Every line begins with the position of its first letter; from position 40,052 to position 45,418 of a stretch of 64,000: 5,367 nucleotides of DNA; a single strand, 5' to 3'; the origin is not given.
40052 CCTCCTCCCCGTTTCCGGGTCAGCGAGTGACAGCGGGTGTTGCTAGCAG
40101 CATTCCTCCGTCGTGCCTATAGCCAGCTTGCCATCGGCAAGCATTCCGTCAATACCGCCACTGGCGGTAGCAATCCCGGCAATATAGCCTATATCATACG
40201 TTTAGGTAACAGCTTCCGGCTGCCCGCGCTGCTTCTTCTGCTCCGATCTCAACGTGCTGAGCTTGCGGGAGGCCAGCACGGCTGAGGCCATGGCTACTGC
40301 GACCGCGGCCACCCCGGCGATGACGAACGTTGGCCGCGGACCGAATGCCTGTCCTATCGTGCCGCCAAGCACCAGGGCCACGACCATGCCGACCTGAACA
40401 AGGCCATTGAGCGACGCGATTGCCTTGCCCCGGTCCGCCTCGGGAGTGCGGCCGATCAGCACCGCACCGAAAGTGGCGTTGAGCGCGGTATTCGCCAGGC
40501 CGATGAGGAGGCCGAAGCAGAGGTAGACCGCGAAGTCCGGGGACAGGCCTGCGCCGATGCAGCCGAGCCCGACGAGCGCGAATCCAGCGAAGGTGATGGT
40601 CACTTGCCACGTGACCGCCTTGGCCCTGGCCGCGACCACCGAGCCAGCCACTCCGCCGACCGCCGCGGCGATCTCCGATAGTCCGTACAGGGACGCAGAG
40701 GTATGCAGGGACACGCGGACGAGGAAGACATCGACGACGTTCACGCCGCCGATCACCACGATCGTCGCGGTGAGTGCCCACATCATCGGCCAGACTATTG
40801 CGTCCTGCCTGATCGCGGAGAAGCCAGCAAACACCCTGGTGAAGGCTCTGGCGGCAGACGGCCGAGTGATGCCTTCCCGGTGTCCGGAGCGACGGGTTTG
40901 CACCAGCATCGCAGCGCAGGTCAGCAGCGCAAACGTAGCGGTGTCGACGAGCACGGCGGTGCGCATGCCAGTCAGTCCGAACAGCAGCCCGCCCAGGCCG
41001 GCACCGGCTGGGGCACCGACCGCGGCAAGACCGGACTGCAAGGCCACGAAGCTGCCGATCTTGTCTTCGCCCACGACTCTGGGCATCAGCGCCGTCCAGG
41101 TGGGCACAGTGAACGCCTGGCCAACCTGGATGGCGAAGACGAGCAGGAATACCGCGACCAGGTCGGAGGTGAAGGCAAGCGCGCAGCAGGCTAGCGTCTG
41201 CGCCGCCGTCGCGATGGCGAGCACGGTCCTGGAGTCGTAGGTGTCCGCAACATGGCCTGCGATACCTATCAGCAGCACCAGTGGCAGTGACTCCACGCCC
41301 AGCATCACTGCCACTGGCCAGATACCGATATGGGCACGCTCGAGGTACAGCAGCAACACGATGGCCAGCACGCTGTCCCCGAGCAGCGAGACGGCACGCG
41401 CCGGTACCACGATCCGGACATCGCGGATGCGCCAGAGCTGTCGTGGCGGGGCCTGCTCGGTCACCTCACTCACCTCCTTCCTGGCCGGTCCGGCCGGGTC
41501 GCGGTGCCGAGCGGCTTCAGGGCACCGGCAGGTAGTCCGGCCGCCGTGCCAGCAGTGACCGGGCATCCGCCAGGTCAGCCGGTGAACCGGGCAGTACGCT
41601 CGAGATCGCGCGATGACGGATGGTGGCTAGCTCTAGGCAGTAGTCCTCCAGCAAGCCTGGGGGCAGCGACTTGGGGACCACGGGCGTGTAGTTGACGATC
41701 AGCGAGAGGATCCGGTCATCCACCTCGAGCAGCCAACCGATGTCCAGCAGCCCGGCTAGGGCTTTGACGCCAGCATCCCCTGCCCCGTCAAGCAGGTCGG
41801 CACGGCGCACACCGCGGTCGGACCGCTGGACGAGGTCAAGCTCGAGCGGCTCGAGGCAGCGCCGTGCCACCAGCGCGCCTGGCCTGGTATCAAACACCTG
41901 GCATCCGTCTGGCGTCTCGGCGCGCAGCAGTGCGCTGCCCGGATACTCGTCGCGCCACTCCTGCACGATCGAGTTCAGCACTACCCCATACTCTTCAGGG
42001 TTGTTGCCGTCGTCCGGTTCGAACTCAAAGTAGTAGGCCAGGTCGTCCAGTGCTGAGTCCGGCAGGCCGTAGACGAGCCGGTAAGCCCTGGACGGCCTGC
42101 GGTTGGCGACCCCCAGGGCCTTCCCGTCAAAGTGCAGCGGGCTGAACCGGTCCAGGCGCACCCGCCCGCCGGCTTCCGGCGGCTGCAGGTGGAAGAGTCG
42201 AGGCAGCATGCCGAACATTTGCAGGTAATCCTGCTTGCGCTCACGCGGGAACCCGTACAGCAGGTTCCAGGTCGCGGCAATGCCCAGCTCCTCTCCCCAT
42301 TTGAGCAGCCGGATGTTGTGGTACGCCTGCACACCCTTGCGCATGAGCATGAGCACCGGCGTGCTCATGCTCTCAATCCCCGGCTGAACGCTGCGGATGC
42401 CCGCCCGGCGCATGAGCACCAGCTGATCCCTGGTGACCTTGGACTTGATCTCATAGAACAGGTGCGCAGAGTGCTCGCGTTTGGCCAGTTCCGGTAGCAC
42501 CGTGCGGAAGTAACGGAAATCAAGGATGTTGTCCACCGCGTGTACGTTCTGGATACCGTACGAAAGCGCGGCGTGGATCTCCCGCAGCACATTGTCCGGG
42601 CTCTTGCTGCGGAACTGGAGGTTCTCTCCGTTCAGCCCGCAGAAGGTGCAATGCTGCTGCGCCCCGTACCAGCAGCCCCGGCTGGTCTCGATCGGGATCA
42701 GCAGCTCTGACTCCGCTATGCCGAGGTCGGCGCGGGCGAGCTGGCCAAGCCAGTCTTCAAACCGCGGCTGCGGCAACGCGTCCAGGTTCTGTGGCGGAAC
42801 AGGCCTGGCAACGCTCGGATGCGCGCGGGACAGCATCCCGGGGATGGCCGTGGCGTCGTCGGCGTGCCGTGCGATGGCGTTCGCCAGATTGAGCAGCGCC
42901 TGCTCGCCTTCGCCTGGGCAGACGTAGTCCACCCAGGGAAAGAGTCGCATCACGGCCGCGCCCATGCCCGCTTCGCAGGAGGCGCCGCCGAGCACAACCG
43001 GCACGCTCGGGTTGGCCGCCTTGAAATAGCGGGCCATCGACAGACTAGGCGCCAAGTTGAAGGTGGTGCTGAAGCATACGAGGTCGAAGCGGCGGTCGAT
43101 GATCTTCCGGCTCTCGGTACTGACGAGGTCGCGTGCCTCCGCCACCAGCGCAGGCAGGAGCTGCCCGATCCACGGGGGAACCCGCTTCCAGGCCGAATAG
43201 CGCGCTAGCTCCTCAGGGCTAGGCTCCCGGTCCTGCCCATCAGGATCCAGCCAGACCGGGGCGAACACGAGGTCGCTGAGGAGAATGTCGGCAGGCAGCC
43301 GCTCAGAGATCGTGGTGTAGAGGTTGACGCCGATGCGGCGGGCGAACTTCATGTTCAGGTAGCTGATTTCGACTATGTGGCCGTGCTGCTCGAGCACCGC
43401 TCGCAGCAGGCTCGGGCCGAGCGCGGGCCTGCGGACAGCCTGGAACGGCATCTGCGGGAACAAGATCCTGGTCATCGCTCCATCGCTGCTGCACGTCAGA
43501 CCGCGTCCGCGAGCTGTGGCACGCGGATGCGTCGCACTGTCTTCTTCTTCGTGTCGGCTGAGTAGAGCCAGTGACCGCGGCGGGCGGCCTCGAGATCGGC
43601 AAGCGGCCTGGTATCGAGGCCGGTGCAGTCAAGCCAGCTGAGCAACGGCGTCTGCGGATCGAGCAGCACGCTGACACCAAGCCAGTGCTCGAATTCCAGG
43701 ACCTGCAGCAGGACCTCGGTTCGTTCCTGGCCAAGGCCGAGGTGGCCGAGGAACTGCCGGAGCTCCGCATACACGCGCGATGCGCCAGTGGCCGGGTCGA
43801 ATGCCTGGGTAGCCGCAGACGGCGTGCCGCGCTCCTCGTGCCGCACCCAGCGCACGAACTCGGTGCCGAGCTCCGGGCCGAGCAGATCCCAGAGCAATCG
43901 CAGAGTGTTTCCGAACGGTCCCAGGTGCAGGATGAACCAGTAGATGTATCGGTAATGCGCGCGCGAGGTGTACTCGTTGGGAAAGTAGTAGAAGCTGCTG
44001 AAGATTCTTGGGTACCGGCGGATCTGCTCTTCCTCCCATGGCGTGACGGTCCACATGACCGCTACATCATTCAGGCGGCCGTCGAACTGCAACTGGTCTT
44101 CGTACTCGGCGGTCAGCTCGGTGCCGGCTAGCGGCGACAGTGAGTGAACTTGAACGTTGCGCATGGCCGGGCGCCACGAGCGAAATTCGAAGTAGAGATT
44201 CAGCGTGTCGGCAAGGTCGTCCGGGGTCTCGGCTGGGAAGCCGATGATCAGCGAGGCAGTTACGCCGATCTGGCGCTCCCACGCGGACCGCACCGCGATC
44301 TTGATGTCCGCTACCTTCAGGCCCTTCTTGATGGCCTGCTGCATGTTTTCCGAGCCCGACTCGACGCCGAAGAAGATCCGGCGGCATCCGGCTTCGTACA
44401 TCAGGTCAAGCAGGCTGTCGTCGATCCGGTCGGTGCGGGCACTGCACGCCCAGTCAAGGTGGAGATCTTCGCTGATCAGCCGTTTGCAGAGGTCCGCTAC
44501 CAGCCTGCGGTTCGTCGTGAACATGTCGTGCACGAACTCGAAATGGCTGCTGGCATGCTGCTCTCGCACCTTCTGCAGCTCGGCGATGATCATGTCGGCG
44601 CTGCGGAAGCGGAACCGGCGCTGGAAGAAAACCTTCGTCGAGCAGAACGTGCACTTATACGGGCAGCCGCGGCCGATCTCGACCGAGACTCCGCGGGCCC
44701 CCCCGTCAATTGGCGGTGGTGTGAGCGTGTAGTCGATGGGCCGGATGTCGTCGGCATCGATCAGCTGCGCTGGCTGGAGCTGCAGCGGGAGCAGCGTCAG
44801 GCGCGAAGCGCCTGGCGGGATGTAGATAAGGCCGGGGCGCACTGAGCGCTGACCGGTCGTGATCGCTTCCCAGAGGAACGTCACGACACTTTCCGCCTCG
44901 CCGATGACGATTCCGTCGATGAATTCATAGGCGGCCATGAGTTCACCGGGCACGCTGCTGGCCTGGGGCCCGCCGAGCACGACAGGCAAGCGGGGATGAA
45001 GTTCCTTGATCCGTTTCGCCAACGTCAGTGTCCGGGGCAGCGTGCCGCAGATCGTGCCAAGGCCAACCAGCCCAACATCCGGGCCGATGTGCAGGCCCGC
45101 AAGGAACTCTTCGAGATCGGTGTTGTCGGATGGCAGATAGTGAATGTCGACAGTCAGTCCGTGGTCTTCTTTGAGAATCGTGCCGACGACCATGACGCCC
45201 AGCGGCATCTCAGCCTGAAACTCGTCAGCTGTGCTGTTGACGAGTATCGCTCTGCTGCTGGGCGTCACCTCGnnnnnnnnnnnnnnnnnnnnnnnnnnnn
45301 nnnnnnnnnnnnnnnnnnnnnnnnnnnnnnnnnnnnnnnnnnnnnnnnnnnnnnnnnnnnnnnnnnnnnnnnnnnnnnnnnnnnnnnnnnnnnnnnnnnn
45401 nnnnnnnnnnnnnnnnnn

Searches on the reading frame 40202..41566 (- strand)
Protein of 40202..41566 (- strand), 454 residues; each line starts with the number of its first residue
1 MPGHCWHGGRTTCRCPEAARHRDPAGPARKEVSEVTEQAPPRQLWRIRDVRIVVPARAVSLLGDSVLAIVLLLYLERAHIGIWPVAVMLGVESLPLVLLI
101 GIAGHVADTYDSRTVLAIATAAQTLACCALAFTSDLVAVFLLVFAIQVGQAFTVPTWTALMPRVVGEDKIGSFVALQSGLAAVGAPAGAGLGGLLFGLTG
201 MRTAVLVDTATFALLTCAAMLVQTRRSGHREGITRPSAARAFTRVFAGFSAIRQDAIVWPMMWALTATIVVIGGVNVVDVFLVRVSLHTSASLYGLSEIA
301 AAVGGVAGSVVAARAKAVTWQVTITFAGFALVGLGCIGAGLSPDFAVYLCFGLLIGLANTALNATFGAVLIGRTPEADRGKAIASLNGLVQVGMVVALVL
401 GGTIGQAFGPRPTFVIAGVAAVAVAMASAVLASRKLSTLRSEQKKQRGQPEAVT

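Call 4: search_protein_families(library=pfam, proteins=[window:40202-41566:-], max_evalue=0.01)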
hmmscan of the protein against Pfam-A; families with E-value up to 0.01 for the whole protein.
window:40202-41566:- (454 aa): 2 families
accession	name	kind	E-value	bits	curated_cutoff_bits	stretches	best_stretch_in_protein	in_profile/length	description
PF07690.21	MFS_1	-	8.8e-29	100.9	33.4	2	56-350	4-301/347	Major Facilitator Superfamily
PF05977.19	MFS_3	-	3.5e-16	59.2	27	1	84-442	46-404/524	Transmembrane secretion effector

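Call 5: search_protein_families(library=ncbifam, proteins=[window:40202-41566:-], max_evalue=0.1)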
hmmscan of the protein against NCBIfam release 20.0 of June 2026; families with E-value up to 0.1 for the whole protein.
window:40202-41566:- (454 aa): 14 families
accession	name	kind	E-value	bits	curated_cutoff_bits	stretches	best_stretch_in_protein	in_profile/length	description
TIGR00900.1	2A0121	subfamily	2.7e-29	102.7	319.6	1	54-409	5-364/364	H+ Antiporter protein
NF007792.0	PRK10489.1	equivalog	3.7e-12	46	324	1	48-447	17-413/419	enterobactin transporter EntS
NF012178.0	tet_MFS_V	exception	1.2e-11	44.4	640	1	45-433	5-398/409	tetracycline efflux MFS transporter Tet(V)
TIGR00880.1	2_A_01_02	superfamily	7.2e-11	42.4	131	2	325-431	31-137/141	multidrug resistance protein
NF000245.1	macrolide_MefA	exception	4.8e-10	39.1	675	1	53-432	14-397/405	macrolide efflux MFS transporter Mef(A)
NF006386.0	PRK08633.1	equivalog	3.6e-07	28.3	1221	1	76-428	41-404/1147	acyl-[ACP]--phospholipid O-acyltransferase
NF000246.1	macrolide_MefC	exception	1.2e-05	24.5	870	1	67-429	29-393/407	macrolide efflux MFS transporter Mef(C)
NF012174.0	tet_MFS_A_B_C_D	equivalog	3.3e-05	22.9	475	1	349-446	96-193/382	Tet(A)/Tet(B)/Tet(C) family tetracycline efflux MFS transporter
NF002921.0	PRK03545.1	equivalog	0.00011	21.3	401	1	339-443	95-195/396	sugar transporter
NF033135.1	cmx_cmrA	equivalog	0.00051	19.2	400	2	73-218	227-371/374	Cmx/CmrA family chloramphenicol efflux MFS transporter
TIGR00881.1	2A0104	subfamily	0.00098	18.2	407.75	2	102-234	49-181/379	phosphoglycerate transporter protein PgtP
NF041040.1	FslB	exception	0.004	16.2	600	1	119-216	296-392/417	rhizoferrin export MFS transporter FslB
NF008270.1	PRK11043.1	equivalog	0.0095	15.1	430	1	323-443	71-190/382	purine nucleoside transporter PunC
NF000051.1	macrolide_MefB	exception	0.034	13.1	800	1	51-434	12-398/409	macrolide efflux MFS transporter Mef(B)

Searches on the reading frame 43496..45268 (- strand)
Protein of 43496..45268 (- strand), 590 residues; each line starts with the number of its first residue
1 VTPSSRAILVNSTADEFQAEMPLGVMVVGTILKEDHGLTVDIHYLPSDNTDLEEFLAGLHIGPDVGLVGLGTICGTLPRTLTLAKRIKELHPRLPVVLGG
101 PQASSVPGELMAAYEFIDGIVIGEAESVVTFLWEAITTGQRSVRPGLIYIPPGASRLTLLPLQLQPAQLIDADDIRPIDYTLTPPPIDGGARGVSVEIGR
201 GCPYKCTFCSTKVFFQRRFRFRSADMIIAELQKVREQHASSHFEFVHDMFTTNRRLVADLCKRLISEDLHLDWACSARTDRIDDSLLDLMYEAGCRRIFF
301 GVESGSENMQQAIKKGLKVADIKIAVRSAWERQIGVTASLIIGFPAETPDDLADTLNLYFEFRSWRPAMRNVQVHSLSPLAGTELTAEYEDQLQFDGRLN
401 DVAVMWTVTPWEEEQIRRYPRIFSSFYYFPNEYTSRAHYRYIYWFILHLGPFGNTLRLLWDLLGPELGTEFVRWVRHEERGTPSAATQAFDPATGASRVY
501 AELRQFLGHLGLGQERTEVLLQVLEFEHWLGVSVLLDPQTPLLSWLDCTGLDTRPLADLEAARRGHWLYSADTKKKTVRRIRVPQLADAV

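Call 4: search_protein_families(library=pfam, proteins=[window:43496-45268:-], max_evalue=0.01)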
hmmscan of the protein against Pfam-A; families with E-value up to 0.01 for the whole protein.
window:43496-45268:- (590 aa): 2 families
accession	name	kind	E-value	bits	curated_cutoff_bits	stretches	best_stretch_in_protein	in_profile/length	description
PF04055.27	Radical_SAM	-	1.8e-20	74.2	29.5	1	196-358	1-165/166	Radical SAM superfamily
PF02310.24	B12-binding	-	3.8e-11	43.3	32.1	1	22-129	14-117/121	B12 binding domain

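Call 5: search_protein_families(library=ncbifam, proteins=[window:43496-45268:-], max_evalue=0.1)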
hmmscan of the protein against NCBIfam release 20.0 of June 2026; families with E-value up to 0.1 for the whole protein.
window:43496-45268:- (590 aa): 38 families (the best 25 are shown)
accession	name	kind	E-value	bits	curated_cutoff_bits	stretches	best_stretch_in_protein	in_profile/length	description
NF050148.1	rSAM_ApyD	equivalog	1.4e-74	251.7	750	1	63-433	75-436/645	RiPP biosynthesis radical SAM protein ApyD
TIGR04479.1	bcpD_PhpK_rSAM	subfamily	1.2e-33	116.3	600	1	193-361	241-408/504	PhpK family radical SAM P-methyltransferase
TIGR03471.1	HpnJ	equivalog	4.3e-33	114.9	577.6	2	194-389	198-387/472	hopanoid biosynthesis associated radical SAM protein HpnJ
TIGR02026.1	BchE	equivalog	1.6e-32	113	481.35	1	22-392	22-390/497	magnesium-protoporphyrin IX monomethyl ester anaerobic oxidative cyclase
TIGR04013.1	B12_SAM_MJ_1487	hypoth_equivalog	1.5e-30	106.3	251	1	83-393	59-361/382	TIGR04013 family B12-binding domain/radical SAM domain-containing protein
TIGR04014.1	B12_SAM_MJ_0865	equivalog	1.8e-28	99.5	360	1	24-387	13-356/434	methyl-coenzyme M reductase glutamine C-methyltransferase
TIGR04072.2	rSAM_ladder_B12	equivalog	4.3e-27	94.8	360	1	82-357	88-344/443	lipid biosynthesis B12-binding/radical SAM protein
TIGR03975.1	rSAM_ocin_1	subfamily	5.9e-26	91.1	281.85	1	68-367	132-435/606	RiPP maturation radical SAM C-methyltransferase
NF033070.1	rSAM_AprD4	equivalog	5.4e-24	84.9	500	1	185-402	189-403/456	AprD4 family radical SAM diol-dehydratase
TIGR04385.1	B12_rSAM_cofa1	equivalog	2.7e-21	76.3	450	1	77-352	84-354/438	B12 lower ligand biosynthesis radical SAM protein BzaD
TIGR04367.1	HpnR_B12_rSAM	equivalog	3.5e-21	75.3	650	1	22-412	22-399/490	hopanoid C-3 methylase HpnR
TIGR04295.1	B12_rSAM_oligo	hypoth_equivalog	3.4e-19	68.8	400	1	98-327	106-326/422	TIGR04295 family B12-binding domain-containing radical SAM protein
NF038361.1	rSAM_Sden_1168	equivalog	1e-18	67.3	575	1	186-357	275-446/560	Sden_1168 family B12-binding radical SAM P-methyltransferase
NF040542.1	rSAM_RCCLKC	equivalog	4e-14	52.6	450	1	80-352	65-340/423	arsinothricin biosynthesis radical SAM protein ArsL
TIGR04190.1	B12_SAM_Ta0216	equivalog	1.2e-13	50.5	500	2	81-149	97-167/554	TIGR04190 family B12-binding domain/radical SAM domain protein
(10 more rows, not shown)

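Call 52: search_solved_structures(query=window:43496-45208:-, max_evalue=0.001)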
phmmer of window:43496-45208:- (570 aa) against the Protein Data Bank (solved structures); distinct sequences matched with E-value up to 0.001: 5.
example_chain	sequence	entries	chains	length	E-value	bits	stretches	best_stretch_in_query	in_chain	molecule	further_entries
9ccb_A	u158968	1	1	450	6.1e-20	74.5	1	77-368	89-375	Radical SAM core domain-containing protein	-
6fd2_B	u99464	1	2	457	2.3e-18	69.3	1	162-381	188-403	Putative apramycin biosynthetic oxidoreductase 4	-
7kdx_A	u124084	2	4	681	3.4e-07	32.5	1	41-191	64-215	Methyltransferase TokK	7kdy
2qgq_A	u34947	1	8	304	0.00016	23.6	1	176-335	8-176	Protein TM_1862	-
4jc0_A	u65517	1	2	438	0.00031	22.7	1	176-335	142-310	Ribosomal protein S12 methylthiotransferase RimO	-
